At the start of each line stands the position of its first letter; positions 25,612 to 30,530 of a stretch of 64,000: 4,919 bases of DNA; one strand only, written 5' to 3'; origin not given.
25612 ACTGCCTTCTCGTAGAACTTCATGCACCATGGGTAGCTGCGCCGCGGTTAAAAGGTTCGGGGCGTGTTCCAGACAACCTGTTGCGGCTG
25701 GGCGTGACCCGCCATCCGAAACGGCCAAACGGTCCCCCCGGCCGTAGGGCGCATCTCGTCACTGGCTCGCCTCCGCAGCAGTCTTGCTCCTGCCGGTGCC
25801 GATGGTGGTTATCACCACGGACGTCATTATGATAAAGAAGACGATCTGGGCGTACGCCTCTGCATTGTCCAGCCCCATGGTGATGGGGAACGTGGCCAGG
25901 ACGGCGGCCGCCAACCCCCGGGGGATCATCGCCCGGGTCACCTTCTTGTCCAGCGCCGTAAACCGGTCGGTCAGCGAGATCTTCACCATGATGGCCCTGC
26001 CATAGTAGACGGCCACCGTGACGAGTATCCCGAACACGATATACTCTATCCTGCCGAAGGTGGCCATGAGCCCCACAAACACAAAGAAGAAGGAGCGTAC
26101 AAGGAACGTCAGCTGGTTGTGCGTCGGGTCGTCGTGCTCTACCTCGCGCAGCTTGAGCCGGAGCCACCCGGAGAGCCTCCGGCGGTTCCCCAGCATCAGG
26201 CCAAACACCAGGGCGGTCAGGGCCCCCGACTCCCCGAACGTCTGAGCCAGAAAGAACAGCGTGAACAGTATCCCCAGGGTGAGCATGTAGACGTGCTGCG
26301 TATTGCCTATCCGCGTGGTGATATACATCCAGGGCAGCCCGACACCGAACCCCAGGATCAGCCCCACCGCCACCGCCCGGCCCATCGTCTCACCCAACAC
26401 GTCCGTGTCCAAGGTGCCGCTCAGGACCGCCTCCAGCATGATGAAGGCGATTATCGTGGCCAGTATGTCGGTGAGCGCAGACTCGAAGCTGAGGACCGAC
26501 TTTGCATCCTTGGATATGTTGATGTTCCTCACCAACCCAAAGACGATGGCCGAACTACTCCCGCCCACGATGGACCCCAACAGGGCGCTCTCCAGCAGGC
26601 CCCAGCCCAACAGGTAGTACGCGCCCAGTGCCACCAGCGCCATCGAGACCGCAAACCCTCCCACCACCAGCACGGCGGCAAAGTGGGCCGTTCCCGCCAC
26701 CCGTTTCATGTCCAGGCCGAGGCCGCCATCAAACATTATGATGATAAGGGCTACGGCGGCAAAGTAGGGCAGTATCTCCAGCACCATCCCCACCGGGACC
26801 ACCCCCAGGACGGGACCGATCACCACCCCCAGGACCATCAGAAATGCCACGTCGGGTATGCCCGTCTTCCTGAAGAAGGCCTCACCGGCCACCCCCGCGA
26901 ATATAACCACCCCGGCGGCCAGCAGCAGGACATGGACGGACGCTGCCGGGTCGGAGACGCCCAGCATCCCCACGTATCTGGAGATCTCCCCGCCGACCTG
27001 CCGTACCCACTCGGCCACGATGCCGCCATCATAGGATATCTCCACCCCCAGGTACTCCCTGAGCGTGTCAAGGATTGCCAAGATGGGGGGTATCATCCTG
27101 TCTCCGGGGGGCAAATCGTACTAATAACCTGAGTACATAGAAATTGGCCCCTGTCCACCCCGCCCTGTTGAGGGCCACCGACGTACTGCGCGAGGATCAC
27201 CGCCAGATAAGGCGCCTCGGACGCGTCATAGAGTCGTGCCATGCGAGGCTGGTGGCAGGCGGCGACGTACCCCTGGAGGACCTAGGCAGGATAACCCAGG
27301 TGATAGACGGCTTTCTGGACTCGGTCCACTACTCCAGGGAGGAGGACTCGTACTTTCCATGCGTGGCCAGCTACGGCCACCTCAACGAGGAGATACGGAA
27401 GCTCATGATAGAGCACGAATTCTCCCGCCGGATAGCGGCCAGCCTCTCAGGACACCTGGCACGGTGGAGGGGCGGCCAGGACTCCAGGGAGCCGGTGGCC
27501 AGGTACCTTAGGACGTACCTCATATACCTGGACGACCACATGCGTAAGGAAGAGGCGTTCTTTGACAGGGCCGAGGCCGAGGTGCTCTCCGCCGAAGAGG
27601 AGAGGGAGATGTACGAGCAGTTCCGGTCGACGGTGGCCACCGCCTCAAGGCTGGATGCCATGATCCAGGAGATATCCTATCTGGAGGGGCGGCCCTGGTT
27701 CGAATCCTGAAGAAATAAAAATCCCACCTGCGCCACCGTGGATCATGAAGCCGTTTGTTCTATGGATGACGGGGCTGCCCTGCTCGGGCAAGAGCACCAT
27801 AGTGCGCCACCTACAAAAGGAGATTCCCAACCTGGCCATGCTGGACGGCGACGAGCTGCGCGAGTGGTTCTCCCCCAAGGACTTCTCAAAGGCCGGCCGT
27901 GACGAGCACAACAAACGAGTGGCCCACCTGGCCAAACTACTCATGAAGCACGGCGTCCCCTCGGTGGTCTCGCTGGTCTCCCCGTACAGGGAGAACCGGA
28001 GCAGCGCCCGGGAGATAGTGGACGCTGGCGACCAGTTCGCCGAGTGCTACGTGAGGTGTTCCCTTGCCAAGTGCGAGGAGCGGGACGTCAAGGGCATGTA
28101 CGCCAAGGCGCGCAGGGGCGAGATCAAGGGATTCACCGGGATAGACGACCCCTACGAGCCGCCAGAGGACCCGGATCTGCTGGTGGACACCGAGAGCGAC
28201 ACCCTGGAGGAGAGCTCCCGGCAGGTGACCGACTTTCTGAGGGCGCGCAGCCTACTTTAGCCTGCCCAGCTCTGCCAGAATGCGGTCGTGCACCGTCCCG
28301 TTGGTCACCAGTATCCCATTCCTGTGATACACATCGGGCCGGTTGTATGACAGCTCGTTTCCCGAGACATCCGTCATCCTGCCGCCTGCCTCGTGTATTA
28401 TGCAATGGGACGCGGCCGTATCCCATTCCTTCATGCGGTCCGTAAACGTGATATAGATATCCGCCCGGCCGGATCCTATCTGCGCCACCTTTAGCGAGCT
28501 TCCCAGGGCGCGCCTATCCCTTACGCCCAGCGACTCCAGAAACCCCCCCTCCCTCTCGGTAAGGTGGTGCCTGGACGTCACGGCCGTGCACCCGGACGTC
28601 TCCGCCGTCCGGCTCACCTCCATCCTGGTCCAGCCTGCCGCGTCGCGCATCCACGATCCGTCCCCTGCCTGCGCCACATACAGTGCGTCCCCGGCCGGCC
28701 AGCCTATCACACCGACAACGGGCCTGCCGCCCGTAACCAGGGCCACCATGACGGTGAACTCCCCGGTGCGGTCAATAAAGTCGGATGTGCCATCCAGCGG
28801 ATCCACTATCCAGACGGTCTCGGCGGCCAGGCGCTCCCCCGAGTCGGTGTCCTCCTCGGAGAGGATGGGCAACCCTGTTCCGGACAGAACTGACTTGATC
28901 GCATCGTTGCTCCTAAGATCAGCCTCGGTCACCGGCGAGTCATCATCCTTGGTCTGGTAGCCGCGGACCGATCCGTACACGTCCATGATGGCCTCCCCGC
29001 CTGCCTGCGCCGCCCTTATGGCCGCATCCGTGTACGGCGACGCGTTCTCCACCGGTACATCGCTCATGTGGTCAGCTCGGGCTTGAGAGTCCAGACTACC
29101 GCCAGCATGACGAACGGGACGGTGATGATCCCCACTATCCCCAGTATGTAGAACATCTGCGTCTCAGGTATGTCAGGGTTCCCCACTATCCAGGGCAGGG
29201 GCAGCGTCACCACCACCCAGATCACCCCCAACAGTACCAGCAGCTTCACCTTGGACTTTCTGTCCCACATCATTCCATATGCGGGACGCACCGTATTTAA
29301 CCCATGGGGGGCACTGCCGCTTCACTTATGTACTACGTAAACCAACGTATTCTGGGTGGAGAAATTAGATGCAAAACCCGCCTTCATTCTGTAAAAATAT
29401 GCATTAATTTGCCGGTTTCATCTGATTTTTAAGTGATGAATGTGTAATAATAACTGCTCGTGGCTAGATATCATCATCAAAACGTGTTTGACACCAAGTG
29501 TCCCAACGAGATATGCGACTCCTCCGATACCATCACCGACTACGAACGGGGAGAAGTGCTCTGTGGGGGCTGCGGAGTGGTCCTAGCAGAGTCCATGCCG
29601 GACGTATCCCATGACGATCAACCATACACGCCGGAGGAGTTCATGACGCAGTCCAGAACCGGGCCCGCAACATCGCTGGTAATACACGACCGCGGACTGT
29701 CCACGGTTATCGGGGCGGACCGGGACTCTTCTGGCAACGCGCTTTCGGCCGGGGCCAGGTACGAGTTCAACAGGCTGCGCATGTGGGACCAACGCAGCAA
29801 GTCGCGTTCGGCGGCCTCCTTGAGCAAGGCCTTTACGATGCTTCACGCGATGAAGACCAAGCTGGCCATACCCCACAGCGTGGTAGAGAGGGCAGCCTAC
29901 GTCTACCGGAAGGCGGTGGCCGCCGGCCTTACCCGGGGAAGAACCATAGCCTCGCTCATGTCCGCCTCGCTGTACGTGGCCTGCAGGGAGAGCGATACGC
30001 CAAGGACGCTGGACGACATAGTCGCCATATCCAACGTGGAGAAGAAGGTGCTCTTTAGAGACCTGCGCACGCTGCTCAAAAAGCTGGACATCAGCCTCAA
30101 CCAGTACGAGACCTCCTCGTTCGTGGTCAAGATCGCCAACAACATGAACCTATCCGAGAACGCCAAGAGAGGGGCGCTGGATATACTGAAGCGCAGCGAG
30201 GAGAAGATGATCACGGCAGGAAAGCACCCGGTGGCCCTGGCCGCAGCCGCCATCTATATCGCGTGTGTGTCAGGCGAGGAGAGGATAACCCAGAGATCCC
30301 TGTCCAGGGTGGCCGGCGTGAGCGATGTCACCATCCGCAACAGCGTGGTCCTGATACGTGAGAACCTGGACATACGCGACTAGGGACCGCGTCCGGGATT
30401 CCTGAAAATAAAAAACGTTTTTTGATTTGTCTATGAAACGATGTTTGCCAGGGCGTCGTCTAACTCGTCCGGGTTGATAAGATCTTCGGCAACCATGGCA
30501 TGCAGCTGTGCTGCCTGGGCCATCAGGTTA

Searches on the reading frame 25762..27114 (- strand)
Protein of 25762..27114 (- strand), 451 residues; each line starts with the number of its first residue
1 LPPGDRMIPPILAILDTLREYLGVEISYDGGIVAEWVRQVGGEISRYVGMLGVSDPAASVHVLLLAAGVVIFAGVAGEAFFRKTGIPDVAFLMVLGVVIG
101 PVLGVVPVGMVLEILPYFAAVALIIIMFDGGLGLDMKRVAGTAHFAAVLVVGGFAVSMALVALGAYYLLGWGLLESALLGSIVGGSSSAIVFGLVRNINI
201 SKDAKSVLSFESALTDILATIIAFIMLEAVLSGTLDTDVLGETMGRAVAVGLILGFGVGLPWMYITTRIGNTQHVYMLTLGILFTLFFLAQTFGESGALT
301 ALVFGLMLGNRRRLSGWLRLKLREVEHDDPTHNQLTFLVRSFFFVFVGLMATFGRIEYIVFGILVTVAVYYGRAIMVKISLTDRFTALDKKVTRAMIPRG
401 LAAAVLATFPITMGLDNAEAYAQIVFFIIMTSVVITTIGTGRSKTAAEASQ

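Call 11: search_protein_families(library=pfam, proteins=[window:25762-27114:-], max_evalue=0.001)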
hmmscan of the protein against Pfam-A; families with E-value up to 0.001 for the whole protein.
window:25762-27114:- (451 aa): 1 family
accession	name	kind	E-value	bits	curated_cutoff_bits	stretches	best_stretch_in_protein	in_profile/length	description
PF00999.27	Na_H_Exchanger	-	5.1e-33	114.9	26.2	1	75-438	9-367/375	Sodium/hydrogen exchanger, transmembrane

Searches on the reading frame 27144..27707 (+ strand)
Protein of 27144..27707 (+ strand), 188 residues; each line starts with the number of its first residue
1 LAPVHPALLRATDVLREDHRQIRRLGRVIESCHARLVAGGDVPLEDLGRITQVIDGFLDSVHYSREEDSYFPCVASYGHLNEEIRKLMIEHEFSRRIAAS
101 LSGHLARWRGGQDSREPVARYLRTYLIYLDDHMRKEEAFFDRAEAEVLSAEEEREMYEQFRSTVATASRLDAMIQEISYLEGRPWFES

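Call 11: search_protein_families(library=pfam, proteins=[window:27144-27707:+], max_evalue=0.001)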
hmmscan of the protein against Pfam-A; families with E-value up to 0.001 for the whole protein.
window:27144-27707:+ (188 aa): 1 family
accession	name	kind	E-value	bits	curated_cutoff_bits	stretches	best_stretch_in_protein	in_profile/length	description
PF01814.28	Hemerythrin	-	6.9e-15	56.1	25.3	1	11-137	2-120/127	Hemerythrin HHE cation binding domain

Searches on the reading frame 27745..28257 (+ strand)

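Call 11: search_protein_families(library=pfam, proteins=[window:27745-28257:+], max_evalue=0.001)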
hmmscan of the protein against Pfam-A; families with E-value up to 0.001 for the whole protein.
window:27745-28257:+ (171 aa): 5 families
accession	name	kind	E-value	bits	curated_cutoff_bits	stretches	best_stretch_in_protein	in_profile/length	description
PF01583.26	APS_kinase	-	9.6e-49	165.8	21.1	1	3-148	2-152/152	Adenylylsulphate kinase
PF13671.12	AAA_33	-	3.8e-08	34.2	27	1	5-116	1-117/143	AAA domain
PF13238.12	AAA_18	-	4.1e-05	24.5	29.4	1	9-54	4-44/128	AAA domain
PF06414.18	Zeta_toxin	-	0.00011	22.2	22.3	1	2-61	15-77/199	Zeta toxin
PF13207.12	AAA_17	-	0.00045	20.9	27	1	9-49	1-41/136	AAA domain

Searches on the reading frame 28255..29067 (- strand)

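Call 11: search_protein_families(library=pfam, proteins=[window:28255-29067:-], max_evalue=0.001)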
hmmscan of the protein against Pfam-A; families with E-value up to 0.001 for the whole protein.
window:28255-29067:- (271 aa): 1 family
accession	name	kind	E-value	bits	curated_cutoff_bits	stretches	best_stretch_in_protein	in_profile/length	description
PF00459.30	Inositol_P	-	1.2e-53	182.8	27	1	10-267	3-266/271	Inositol monophosphatase family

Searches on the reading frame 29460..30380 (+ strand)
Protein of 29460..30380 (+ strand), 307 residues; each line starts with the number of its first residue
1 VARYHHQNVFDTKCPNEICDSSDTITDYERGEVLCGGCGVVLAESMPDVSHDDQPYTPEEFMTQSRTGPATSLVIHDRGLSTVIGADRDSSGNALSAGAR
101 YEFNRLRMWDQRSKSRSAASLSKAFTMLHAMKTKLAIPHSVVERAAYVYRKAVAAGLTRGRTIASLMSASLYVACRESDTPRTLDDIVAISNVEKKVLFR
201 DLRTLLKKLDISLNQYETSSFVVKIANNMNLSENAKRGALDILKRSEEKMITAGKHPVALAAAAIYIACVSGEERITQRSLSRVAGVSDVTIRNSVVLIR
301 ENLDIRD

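Call 11: search_protein_families(library=pfam, proteins=[window:29460-30380:+], max_evalue=0.001)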
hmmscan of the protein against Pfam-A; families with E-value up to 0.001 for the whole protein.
window:29460-30380:+ (307 aa): 3 families
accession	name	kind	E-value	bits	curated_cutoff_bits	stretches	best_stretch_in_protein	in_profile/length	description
PF00382.24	TFIIB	-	2.2e-35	121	23.6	2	119-207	3-91/92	Transcription factor TFIIB repeat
PF08271.17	Zn_Ribbon_TF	-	1.9e-07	31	29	1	13-45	2-32/43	TFIIB zinc-binding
PF00134.28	Cyclin_N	-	0.00049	20.3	23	0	123-213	33-126/127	Cyclin, N-terminal domain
